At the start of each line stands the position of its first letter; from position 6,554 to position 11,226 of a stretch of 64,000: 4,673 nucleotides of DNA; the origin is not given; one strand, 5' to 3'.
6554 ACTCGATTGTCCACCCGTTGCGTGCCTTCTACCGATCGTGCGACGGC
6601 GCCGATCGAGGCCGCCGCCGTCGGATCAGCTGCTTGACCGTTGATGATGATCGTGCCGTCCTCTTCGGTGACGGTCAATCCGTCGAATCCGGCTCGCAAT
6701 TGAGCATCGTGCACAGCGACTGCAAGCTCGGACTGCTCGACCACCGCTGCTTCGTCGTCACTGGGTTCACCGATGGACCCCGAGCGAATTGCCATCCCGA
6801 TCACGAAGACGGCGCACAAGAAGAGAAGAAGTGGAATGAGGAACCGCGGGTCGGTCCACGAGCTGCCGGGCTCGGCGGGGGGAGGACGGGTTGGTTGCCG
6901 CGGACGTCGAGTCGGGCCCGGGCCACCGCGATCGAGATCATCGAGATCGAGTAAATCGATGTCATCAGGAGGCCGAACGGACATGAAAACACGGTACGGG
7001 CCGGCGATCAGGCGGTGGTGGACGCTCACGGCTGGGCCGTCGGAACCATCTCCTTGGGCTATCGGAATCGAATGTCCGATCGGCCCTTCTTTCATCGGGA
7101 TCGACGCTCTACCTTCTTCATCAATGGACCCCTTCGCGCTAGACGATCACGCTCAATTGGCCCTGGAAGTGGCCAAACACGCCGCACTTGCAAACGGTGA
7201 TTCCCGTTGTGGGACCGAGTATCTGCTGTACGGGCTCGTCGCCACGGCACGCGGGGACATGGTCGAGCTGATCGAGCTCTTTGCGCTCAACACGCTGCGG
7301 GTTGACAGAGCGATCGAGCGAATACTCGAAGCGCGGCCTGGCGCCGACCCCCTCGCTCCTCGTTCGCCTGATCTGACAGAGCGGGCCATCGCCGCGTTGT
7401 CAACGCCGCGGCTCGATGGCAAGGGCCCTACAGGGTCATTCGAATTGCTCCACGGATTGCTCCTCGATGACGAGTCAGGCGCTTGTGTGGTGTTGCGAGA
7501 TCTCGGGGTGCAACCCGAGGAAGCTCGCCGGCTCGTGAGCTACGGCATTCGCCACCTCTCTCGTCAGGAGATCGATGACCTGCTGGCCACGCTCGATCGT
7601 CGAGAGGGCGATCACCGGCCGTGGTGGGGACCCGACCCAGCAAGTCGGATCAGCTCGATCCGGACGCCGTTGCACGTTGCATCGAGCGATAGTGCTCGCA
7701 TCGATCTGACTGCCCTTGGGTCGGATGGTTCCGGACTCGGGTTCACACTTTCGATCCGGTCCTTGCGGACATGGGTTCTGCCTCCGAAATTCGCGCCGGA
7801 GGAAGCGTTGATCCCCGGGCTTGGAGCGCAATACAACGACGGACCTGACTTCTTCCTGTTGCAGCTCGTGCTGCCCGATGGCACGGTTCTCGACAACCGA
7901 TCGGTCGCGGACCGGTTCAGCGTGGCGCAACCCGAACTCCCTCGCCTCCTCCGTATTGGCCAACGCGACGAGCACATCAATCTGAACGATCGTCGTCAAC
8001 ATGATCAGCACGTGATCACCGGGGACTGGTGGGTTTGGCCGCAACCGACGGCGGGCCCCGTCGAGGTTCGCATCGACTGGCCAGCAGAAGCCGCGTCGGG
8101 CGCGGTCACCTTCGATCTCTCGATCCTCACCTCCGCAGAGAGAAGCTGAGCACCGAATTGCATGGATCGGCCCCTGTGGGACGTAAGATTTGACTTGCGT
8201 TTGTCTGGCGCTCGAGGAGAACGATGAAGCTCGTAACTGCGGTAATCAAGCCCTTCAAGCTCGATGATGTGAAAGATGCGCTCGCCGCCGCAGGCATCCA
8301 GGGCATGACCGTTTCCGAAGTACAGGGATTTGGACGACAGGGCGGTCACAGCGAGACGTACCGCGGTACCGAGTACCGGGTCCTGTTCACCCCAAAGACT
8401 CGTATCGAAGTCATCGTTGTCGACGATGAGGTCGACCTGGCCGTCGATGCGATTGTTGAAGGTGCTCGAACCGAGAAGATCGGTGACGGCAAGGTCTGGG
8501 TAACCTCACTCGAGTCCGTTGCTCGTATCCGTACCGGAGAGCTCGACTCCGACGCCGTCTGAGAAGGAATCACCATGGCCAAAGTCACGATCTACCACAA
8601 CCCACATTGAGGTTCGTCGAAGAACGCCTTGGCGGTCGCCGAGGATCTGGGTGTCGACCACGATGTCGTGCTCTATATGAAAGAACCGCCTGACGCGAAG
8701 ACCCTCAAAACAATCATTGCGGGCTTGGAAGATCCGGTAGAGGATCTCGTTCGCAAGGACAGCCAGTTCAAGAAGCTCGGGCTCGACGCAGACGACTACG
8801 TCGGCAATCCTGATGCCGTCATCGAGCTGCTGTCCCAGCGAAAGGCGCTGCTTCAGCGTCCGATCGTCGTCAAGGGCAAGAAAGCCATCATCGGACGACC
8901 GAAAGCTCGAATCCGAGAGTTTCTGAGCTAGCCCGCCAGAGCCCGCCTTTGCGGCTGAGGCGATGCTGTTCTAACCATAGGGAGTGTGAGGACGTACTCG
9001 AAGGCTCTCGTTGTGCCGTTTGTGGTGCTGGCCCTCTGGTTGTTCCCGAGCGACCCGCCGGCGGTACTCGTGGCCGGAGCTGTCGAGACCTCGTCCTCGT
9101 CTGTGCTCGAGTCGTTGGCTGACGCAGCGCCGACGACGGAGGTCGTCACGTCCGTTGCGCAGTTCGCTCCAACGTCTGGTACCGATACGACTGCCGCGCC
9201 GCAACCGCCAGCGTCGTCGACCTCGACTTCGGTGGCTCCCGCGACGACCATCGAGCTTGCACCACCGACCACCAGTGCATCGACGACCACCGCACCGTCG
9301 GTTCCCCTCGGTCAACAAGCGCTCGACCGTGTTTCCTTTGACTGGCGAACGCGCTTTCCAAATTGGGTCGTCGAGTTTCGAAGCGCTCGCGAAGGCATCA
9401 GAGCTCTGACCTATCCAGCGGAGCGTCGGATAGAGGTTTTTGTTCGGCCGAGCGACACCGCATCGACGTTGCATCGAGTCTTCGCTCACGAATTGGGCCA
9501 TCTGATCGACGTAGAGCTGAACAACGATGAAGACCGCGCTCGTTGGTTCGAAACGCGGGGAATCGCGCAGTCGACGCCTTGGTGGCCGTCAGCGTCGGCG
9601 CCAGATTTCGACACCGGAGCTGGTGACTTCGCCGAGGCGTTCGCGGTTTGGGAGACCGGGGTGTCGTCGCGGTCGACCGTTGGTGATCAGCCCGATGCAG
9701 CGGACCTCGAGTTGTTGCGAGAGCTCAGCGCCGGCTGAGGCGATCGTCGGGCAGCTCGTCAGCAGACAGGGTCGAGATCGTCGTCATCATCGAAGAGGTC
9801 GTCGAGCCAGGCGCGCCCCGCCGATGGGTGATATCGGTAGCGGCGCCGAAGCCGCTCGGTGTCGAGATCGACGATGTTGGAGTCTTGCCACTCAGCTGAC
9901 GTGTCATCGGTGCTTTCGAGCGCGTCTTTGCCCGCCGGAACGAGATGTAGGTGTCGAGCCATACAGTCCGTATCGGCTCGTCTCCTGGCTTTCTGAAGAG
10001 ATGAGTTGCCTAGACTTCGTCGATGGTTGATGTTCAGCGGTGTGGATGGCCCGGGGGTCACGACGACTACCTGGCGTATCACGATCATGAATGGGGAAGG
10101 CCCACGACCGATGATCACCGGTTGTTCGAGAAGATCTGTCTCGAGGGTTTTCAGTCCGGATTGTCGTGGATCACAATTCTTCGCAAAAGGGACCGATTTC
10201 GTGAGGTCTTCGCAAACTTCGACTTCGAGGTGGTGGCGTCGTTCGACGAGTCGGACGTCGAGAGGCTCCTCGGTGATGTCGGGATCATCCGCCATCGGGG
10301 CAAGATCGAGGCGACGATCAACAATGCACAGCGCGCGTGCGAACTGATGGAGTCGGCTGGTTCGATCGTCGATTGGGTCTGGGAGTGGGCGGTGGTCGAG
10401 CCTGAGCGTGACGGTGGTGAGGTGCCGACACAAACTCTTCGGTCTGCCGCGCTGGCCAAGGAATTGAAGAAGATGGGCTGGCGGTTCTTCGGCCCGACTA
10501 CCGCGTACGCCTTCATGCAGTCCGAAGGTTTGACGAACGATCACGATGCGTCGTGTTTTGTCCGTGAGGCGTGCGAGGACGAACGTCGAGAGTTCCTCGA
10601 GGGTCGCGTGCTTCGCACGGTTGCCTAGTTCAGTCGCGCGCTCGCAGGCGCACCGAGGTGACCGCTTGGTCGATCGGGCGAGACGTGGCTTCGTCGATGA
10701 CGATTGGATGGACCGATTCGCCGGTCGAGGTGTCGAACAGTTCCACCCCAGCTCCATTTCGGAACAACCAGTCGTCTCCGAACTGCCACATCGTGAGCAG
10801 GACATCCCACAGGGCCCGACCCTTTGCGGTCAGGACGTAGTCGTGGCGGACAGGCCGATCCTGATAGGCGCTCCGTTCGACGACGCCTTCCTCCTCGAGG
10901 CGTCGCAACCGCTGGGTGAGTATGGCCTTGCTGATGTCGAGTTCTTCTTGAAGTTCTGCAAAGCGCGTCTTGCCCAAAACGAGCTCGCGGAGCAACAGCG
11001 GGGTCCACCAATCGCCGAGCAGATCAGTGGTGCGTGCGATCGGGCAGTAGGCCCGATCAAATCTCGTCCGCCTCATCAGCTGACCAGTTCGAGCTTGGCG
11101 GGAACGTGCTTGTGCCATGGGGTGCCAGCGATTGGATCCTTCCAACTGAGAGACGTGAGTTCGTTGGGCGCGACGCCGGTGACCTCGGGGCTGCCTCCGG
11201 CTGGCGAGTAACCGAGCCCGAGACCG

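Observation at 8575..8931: ArsC-family reductase with TGA exactly at the catalytic cysteine codon: selenocysteine candidate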

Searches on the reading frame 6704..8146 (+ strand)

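Call 21: search_protein_families(library=pfam, proteins=[window:6704-8146:+], max_evalue=0.0001)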
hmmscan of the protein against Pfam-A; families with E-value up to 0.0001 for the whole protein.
window:6704-8146:+ (481 aa): 1 family
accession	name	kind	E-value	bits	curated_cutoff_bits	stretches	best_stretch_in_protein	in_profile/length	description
PF02861.25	Clp_N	-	5.5e-05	23.7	20.7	0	248-278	18-48/53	Clp amino terminal domain, pathogenicity island component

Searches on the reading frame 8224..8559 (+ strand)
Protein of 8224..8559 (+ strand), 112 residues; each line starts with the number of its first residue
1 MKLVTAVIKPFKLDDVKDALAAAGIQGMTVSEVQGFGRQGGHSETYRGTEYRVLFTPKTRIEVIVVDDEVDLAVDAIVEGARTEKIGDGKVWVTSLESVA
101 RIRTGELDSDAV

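Call 5: search_protein_families(library=pfam, proteins=[window:8224-8559:+], max_evalue=0.01)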
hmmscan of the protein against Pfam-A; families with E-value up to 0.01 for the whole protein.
window:8224-8559:+ (112 aa): 1 family
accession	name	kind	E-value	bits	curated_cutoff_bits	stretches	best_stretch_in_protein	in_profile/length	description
PF00543.27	P-II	-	3.9e-30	104.7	25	1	1-106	1-102/102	Nitrogen regulatory protein P-II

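Call 59: search_protein_families(library=ncbifam, proteins=[window:8224-8559:+], max_evalue=0.00001)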
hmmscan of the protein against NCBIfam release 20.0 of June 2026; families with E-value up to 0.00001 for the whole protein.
window:8224-8559:+ (112 aa): 2 families
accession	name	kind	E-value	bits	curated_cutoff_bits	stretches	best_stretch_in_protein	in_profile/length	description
NF008111.0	PRK10858.1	equivalog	5.6e-43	145.9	202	1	1-112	1-112/112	nitrogen regulatory protein P-II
NF007946.0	PRK10665.1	equivalog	9.8e-43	145.5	181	1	1-111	1-111/112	P-II family nitrogen regulator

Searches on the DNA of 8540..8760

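Call 49: search_rna_families(source=window, start=8540, end=8760, threshold=evalue, max_evalue=10)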
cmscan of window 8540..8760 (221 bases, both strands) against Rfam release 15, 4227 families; matches with E-value up to 10: 0.
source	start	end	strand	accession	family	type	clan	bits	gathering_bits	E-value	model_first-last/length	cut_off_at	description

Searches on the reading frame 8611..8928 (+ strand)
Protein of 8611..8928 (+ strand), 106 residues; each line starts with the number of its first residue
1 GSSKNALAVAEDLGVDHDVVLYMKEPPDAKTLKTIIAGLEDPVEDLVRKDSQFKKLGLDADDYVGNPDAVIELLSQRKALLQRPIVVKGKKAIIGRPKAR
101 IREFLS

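Call 9: find_related_loci(query=window:8611-8928:+, collection=genome_contigs, flank=10000)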
Query seq(106 aa) (106 aa) in genome_contigs; peptide patterns used: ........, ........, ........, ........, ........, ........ (x = any residue, [..] = any of these).
599 stretches matched a pattern (row limit reached: there are more); 112 encode a relative of the query (tblastn E <= 1e-3); the best 80 are kept; 80 distinct loci.
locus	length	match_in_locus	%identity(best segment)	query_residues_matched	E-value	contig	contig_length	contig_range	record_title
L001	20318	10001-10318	91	1-106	3e-59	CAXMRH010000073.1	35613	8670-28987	MAG: uncultured Chthoniobacterales bacterium isolate 07C-BC-St07_bin.4.orig genome assembly, contig: k141_2713342, whole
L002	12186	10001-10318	87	1-106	1e-56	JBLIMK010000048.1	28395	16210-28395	MAG: Verrucomicrobiales bacterium isolate 3300053785_91 Ga0535658_0003114, whole genome shotgun sequence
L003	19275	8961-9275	87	1-105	2e-56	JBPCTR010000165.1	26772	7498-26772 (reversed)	MAG: Acidimicrobiales bacterium isolate MAG_seacave_88 S1Ck127_3290730, whole genome shotgun sequence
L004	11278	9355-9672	83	1-106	3e-55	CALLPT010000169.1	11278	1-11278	MAG: uncultured Acidimicrobiales bacterium isolate L2_Bin_Bin_77_1 genome assembly, contig: c_000000133876, whole genome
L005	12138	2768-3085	84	1-106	7e-55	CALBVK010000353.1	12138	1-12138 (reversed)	MAG: uncultured Acidimicrobiales bacterium isolate B4_Bin_METABAT__42_1 genome assembly, contig: c_000001223530, whole g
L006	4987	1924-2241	81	1-106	3e-54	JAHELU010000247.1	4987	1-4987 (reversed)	MAG: Acidimicrobiales bacterium isolate Ww635 NODE_72965_length_4987_cov_2.872791, whole genome shotgun sequence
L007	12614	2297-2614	84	1-106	2e-54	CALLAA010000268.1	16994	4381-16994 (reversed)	MAG: uncultured Acidimicrobiales bacterium isolate L1_Bin_MAXBIN__035_sub_1 genome assembly, contig: c_000000033325, who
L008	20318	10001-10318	82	1-106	6e-54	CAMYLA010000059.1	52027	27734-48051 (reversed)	MAG: uncultured Acidimicrobiaceae bacterium isolate FCS_M_Acidobacteriota_12 genome assembly, contig: scaffold_1489, who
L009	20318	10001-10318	83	1-106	6e-54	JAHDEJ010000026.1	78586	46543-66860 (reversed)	MAG: Acidimicrobiales bacterium isolate MAG-179 RZ_870, whole genome shotgun sequence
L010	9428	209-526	82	1-106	8e-54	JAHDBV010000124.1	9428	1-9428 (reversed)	MAG: Acidimicrobiales bacterium isolate MAG-119 RZ_20497, whole genome shotgun sequence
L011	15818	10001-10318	82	1-106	1e-53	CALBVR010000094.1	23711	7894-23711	MAG: uncultured Acidimicrobiales bacterium isolate L2_Bin_Bin_149_1 genome assembly, contig: c_000001956426, whole genom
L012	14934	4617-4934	81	1-106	3e-53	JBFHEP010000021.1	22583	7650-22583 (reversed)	MAG: Acidimicrobiales bacterium isolate Mix_sand07.2021.05.G.102 k141_1494113_length_22583_cov_16.7025, whole genome sho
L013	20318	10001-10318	80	1-106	3e-53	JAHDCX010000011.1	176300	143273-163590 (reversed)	MAG: Acidimicrobiales bacterium isolate MAG-144 RZ_204, whole genome shotgun sequence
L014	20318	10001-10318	80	1-106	6e-53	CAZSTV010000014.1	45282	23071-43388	MAG TPA_asm: uncultured Acidimicrobiaceae bacterium isolate SRP268394_co1_97 genome assembly, contig: NODE_1290_length_4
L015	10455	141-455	81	1-105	5e-53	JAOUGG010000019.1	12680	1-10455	MAG: Acidimicrobiia bacterium isolate 4_1_May_SF_Bin1 4_1_May_SF_Bin1_scaffold_2028_c1, whole genome shotgun sequence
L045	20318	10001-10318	74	1-106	1e-48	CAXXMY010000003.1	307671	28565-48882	MAG: Acidimicrobiales bacterium isolate 72822ac6-adda-4f78-aa22-f61d1c56d235 genome assembly, contig: contig_3, whole ge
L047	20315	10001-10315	72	2-106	5e-48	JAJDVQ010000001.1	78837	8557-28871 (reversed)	MAG: Acidimicrobiia bacterium isolate jk18x22bins.55 k141_701218, whole genome shotgun sequence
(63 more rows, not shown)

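Call 34: search_protein_families(library=pfam, proteins=[L045:16194-17561:+, L045:11640-14522:+, L045:10278-11525:+, L045:15553-16587:-, L045:14671-15483:-, L045:18625-19509:-, L045:8612-9859:+, L045:6735-8567:-, L045:19609-20220:-], max_evalue=0.0001)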
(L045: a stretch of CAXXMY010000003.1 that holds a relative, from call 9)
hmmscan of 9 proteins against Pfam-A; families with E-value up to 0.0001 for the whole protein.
L045:16194-17561:+ (456 aa): 1 family
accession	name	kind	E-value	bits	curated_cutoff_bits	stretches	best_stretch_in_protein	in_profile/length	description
PF01156.24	IU_nuc_hydro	-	8e-94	315.1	34.2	1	154-443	1-294/297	Inosine-uridine preferring nucleoside hydrolase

L045:11640-14522:+ (961 aa): 2 families
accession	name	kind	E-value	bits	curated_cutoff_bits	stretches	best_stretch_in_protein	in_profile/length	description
PF02347.22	GDC-P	-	3.3e-180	600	26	2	17-443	2-429/429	Glycine cleavage system P-protein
PF21478.3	GcvP2_C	-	4e-54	182.1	27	1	777-896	1-122/122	Glycine dehydrogenase, C-terminal domain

L045:10278-11525:+ (416 aa): 2 families
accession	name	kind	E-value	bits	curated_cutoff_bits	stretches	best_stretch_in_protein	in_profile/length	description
PF01571.26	GCV_T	-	3.6e-69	233.3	25.6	1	46-302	2-254/255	Aminomethyltransferase folate-binding domain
PF08669.17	GCV_T_C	-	1.8e-15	57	25.9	1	330-408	1-79/80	Glycine cleavage T-protein C-terminal barrel domain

L045:15553-16587:- (345 aa): 0 families

L045:14671-15483:- (271 aa): 0 families

L045:18625-19509:- (295 aa): 0 families

L045:8612-9859:+ (416 aa): 6 families
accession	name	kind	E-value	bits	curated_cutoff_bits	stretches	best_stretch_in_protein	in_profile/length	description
PF12710.13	HAD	-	4.6e-25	89.6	27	1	200-363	1-188/189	haloacid dehalogenase-like hydrolase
PF00702.32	Hydrolase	-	1e-20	75.4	26.4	1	198-367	2-191/191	haloacid dehalogenase-like hydrolase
PF13740.12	ACT_6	-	2.3e-15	56.7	23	1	31-102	2-75/76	ACT domain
PF21086.3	ACT_PSP_2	-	1.1e-12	48.3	24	1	118-188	5-77/77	ACT domain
PF08282.18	Hydrolase_3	-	1.3e-09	38.6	20.9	1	320-394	175-251/255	haloacid dehalogenase-like hydrolase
PF01842.31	ACT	-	1e-06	28.8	27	0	33-84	2-51/66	ACT domain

L045:6735-8567:- (611 aa): 2 families
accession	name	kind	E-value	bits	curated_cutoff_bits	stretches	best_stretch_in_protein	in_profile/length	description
PF00920.27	ILVD_EDD_N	-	3.7e-127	424.3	27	1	34-357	1-315/316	Dihydroxy-acid/6-phosphogluconate dehydratase N-terminal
PF24877.1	ILV_EDD_C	-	2.8e-74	249.1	27.7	1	406-603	2-191/191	Dihydroxy-acid/6-phosphogluconate dehydratase C-terminal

L045:19609-20220:- (204 aa): 0 families

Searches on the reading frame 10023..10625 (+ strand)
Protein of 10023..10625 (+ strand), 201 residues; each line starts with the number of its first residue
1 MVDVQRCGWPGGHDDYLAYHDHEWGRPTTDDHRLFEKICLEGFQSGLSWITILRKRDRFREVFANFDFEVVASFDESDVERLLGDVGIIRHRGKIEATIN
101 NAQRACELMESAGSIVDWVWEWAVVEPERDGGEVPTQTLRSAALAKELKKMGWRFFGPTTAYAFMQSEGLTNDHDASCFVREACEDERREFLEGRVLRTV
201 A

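Call 59: search_protein_families(library=ncbifam, proteins=[window:10023-10625:+], max_evalue=0.00001)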
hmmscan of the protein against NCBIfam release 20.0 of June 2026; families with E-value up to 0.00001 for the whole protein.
window:10023-10625:+ (201 aa): 2 families
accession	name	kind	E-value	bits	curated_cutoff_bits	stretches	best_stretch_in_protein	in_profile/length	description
TIGR00624.1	tag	subfamily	1.2e-63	214.1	232.5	1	5-180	1-178/179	DNA-3-methyladenine glycosylase I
NF007678.0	PRK10353.1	equivalog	3.8e-57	192.8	349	1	5-182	2-183/189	DNA-3-methyladenine glycosylase I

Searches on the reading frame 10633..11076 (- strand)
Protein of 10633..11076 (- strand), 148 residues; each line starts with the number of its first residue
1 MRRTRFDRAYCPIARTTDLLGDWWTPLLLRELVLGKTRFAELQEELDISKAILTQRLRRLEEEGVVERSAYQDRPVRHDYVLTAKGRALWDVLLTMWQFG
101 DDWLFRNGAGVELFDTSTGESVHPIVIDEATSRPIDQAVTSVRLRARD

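Call 59: search_protein_families(library=ncbifam, proteins=[window:10633-11076:-], max_evalue=0.00001)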
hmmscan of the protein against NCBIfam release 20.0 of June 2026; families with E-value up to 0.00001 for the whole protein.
window:10633-11076:- (148 aa): 2 families
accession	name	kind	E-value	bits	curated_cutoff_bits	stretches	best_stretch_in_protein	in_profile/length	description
NF047364.1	redox_TF_RrpB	exception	5.5e-17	61.9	175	1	10-102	4-102/105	MarR family transcription factor RrpB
NF047367.1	redox_TF_RrpA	exception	3.6e-07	30.4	185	1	37-102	33-99/101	MarR family transcription factor RrpA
